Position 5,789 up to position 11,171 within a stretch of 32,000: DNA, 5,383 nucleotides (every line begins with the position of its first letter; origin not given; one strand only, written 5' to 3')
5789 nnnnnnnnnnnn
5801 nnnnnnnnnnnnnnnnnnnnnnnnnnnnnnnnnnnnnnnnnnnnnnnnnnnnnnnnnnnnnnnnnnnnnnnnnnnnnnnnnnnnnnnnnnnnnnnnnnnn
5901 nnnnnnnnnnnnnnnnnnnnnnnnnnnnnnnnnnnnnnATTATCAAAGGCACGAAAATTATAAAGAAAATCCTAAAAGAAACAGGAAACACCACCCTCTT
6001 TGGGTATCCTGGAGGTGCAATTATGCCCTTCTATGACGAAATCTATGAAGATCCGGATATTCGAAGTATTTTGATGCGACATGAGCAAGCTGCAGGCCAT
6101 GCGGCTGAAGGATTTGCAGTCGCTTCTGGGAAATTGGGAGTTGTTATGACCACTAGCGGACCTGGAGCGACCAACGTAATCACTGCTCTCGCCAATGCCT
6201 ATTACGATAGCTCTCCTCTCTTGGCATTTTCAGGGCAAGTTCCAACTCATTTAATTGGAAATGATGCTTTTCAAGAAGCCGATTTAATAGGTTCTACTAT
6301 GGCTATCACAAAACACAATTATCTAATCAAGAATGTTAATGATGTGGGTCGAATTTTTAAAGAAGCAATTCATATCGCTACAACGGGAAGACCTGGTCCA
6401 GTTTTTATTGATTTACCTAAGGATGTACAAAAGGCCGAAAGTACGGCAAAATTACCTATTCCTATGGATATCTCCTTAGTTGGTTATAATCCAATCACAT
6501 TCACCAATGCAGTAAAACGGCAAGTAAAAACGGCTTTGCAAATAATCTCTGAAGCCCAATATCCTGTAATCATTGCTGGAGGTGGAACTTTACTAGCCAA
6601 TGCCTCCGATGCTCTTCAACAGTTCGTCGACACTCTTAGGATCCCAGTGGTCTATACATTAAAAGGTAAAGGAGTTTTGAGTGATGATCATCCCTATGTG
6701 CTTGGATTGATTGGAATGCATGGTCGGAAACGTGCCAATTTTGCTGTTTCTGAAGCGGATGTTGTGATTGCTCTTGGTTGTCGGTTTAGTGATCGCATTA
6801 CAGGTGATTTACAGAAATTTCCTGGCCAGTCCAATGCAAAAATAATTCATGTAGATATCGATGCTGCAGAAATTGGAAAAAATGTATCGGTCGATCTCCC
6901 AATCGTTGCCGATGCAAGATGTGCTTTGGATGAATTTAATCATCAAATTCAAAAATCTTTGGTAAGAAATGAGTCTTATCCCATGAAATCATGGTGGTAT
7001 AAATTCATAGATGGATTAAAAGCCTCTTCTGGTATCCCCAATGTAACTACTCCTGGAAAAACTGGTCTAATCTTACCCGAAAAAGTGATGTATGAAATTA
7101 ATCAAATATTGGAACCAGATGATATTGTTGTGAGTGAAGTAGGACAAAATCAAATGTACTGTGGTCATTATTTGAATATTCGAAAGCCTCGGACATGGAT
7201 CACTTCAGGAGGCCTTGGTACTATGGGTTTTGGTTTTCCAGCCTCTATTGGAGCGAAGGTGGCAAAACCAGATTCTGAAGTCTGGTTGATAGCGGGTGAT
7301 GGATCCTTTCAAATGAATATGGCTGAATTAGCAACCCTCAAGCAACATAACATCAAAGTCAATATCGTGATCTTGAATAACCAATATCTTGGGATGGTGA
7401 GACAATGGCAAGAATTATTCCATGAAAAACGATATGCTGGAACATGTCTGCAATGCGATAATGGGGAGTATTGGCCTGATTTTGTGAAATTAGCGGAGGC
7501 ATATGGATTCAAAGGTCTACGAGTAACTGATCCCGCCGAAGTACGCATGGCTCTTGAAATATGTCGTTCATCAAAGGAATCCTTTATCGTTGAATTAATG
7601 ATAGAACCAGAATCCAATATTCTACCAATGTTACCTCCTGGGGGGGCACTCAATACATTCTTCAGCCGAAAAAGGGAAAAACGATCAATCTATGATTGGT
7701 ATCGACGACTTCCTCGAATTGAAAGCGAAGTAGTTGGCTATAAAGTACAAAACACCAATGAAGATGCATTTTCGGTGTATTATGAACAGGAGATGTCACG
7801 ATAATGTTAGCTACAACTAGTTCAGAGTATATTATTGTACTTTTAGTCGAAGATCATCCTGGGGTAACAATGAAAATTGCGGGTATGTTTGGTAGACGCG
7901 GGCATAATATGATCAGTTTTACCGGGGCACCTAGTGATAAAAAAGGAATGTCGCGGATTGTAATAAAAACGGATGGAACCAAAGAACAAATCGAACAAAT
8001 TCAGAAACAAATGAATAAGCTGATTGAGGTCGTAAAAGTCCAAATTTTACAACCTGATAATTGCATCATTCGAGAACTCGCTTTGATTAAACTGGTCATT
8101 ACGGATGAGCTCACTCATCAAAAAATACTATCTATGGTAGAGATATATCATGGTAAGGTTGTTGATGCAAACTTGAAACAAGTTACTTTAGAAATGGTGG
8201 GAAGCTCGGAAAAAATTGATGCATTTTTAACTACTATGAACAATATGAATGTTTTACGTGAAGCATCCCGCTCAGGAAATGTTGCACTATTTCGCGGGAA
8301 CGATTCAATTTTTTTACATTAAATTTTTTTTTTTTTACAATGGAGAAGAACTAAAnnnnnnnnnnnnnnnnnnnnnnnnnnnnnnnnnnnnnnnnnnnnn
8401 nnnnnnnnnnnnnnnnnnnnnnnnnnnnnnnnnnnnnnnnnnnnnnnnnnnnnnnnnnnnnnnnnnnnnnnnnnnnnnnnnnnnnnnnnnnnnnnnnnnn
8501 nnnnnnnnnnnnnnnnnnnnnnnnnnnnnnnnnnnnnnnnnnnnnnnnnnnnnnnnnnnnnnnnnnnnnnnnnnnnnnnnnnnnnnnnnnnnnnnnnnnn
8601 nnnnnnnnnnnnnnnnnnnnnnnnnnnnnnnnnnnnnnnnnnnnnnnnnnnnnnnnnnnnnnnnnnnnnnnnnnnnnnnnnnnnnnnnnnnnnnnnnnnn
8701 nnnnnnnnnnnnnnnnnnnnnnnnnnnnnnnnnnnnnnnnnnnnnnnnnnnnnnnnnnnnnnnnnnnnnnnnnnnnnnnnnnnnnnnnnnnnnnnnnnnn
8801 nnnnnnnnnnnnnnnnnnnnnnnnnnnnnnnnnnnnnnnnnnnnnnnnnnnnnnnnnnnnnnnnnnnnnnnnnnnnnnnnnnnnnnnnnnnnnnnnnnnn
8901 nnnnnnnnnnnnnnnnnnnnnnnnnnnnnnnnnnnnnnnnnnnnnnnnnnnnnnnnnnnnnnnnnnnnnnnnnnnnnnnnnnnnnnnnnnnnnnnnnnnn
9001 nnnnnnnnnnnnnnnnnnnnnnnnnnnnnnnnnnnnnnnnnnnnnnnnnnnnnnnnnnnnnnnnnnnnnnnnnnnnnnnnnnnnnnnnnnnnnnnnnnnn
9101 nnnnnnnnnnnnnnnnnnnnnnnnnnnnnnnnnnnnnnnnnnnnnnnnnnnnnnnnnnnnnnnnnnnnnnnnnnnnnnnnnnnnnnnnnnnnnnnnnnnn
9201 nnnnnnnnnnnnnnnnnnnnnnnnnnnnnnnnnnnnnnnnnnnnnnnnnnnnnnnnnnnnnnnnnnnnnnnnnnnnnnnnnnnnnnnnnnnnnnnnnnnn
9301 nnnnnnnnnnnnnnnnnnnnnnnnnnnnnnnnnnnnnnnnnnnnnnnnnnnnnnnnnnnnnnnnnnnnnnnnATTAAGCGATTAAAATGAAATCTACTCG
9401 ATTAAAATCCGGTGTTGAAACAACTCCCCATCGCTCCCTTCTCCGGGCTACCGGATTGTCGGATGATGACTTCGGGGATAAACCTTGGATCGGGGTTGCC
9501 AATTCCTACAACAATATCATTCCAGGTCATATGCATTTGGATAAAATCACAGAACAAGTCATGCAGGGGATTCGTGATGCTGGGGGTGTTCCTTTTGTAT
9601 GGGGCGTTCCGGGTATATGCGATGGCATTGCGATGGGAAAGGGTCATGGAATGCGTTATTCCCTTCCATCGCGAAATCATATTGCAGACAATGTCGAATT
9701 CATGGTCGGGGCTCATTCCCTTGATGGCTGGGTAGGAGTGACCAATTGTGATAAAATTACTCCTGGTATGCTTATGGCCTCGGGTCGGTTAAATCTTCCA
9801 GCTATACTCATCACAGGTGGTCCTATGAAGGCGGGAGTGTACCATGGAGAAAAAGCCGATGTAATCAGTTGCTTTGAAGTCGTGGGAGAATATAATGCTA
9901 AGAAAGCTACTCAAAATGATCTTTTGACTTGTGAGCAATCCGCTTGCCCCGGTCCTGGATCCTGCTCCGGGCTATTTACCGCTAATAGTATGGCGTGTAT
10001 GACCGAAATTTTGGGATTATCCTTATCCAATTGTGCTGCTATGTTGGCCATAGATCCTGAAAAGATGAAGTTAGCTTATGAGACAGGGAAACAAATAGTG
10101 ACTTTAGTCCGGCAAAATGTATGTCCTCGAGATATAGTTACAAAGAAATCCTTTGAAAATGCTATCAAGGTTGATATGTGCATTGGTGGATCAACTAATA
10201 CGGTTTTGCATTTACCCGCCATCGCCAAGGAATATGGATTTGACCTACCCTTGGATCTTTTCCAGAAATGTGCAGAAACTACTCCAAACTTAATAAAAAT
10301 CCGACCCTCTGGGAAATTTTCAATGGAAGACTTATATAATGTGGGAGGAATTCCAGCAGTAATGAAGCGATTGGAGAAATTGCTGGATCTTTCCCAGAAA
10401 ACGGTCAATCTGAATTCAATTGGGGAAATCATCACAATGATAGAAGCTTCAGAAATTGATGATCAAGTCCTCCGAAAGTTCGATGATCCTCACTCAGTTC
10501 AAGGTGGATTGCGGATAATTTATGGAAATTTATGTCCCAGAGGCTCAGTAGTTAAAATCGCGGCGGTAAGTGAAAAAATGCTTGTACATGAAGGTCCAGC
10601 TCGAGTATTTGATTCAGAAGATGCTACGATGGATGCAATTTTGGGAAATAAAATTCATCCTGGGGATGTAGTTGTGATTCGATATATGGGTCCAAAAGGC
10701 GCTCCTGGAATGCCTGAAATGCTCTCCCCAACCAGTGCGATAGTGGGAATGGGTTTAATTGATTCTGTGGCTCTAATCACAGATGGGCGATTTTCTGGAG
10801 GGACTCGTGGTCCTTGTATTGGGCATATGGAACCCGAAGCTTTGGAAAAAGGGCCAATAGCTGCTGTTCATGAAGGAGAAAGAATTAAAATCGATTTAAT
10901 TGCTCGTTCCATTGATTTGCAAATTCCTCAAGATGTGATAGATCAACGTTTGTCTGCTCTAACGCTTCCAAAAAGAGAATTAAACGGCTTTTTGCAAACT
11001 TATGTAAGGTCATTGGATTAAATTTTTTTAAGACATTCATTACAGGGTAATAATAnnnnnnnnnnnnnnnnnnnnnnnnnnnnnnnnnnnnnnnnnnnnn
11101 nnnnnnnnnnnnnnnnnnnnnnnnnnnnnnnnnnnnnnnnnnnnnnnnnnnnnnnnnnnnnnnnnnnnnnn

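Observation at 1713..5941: Three product-matched leader peptides (Leu-, Ile- and Ile/Leu/Val-rich) precede leuA, cimA and ilvB: a candidate ribosome-mediated attenuation system in an archaeal BCAA cluster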

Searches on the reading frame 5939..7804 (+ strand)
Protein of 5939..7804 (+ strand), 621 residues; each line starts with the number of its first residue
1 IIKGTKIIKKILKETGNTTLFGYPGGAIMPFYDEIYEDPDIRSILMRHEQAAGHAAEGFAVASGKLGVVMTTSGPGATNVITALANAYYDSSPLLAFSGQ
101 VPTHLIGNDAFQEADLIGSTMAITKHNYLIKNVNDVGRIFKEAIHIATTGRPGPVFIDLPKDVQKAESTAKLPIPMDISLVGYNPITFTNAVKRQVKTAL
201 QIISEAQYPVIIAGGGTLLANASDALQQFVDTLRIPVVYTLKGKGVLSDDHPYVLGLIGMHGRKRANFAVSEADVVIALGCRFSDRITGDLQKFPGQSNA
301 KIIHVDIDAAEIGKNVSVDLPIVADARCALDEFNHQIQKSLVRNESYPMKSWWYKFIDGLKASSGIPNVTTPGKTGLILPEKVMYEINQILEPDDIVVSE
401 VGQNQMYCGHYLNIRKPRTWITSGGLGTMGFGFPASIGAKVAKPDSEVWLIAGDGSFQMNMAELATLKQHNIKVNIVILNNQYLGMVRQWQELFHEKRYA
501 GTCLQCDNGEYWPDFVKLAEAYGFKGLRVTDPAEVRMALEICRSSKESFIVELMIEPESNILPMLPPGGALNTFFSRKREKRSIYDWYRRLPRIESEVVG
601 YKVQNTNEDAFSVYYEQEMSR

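Call 6: search_protein_families(library=ncbifam, proteins=[window:5939-7804:+])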
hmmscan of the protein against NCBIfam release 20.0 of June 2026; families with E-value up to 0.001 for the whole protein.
window:5939-7804:+ (621 aa): 54 families (the best 25 are shown)
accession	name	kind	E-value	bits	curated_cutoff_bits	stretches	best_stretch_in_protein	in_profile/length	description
TIGR00118.1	acolac_lg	equivalog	1.9e-216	719.9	538.35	1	3-576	2-555/557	biosynthetic-type acetolactate synthase large subunit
NF004919.0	PRK06276.1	equivalog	1.1e-215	717.5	866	1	3-583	2-565/582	acetolactate synthase large subunit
NF004710.0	PRK06048.1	equivalog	1.8e-209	696.9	976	1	3-574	9-556/561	acetolactate synthase large subunit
NF005860.0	PRK07789.1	equivalog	1.6e-191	637.8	881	1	2-570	34-593/615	acetolactate synthase large subunit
NF005824.0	PRK07710.1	equivalog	1.6e-181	604.5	976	1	3-572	18-565/573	acetolactate synthase large subunit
NF005651.0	PRK07418.1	subfamily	9e-179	595.6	942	1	3-572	20-576/617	acetolactate synthase large subunit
NF006319.0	PRK08527.1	equivalog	7.3e-177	589.2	905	1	2-580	4-563/565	acetolactate synthase large subunit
NF005228.0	PRK06725.1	equivalog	1.5e-176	587.9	991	1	3-574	17-564/571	acetolactate synthase large subunit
NF006524.0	PRK08978.1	equivalog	2.2e-176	587.3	738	1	3-573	2-542/548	acetolactate synthase 2 catalytic subunit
NF006581.0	PRK09107.1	equivalog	6.1e-174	579.6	974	1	3-575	12-573/595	acetolactate synthase 3 large subunit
NF005584.0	PRK07282.1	equivalog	1.8e-171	571.5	970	1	4-569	12-554/566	acetolactate synthase large subunit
NF005409.0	PRK06965.1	equivalog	6.9e-167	556.4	1035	1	3-568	22-574/587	acetolactate synthase 3 catalytic subunit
NF005058.0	PRK06466.1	equivalog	1.3e-166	555.4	951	1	2-580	4-572/574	acetolactate synthase 3 large subunit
NF006525.0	PRK08979.1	equivalog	9.7e-164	545.9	1084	1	3-581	5-571/572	acetolactate synthase 3 large subunit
NF005364.0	PRK06882.1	equivalog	2.3e-156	521.5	1083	1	3-581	5-571/574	acetolactate synthase 3 large subunit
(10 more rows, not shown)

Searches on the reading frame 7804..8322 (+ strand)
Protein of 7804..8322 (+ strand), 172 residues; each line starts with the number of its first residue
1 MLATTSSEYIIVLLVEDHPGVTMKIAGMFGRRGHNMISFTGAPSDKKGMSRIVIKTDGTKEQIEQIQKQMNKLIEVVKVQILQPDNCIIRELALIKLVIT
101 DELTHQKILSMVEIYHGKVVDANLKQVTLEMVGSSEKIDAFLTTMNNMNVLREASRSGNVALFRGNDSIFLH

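Call 6: search_protein_families(library=ncbifam, proteins=[window:7804-8322:+])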
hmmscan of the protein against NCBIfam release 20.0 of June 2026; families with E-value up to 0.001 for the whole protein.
window:7804-8322:+ (172 aa): 7 families
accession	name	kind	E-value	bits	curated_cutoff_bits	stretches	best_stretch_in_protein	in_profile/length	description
NF008864.0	PRK11895.1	equivalog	1e-46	158.6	119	1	9-168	4-161/164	acetolactate synthase small subunit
TIGR00119.1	acolac_sm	equivalog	1.5e-39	135.5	56.9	1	9-166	3-158/158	acetolactate synthase small subunit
NF006036.0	PRK08178.1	equivalog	8e-12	45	128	1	5-93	11-98/102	acetolactate synthase small subunit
NF005233.0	PRK06737.1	equivalog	1e-07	32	102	1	12-80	6-74/76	ACT domain-containing protein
NF006352.0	PRK08577.1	equivalog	7.7e-07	29.2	140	1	10-82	58-132/136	hypothetical protein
NF004976.0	PRK06349.1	subfamily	5.8e-05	22.4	205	1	4-79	345-420/430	homoserine dehydrogenase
NF010078.0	PRK13562.1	equivalog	0.00094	19.1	96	0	10-82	4-77/84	ACT domain-containing protein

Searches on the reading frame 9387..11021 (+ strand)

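Call 6: search_protein_families(library=ncbifam, proteins=[window:9387-11021:+])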
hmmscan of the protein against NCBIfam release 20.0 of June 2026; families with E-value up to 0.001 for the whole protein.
window:9387-11021:+ (544 aa): 8 families
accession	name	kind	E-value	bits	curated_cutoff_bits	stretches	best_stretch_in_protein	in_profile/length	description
NF002068.0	PRK00911.1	subfamily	3.2e-217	722.5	644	1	1-541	5-544/559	dihydroxy-acid dehydratase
TIGR00110.1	ilvD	equivalog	3.8e-213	708.9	618.15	1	14-540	1-529/543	dihydroxy-acid dehydratase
NF009103.0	PRK12448.1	equivalog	1.3e-157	525.6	710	2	2-352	5-364/616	dihydroxy-acid dehydratase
NF004784.0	PRK06131.1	subfamily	8e-133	443.8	539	1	9-538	20-546/576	dihydroxy-acid dehydratase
NF009559.0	PRK13016.1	equivalog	2.5e-120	402.4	882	1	11-533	22-541/578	L-arabinonate dehydratase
NF009560.0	PRK13017.1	subfamily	4.9e-115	385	684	1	19-532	32-554/595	dihydroxy-acid dehydratase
TIGR01196.1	edd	equivalog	6.8e-75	252.5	708.25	1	33-519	65-562/601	phosphogluconate dehydratase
TIGR03432.1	yjhG_yagF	hypoth_equivalog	6.1e-71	239.3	808.15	1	46-507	81-568/640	YjhG/YagF family D-xylonate dehydratase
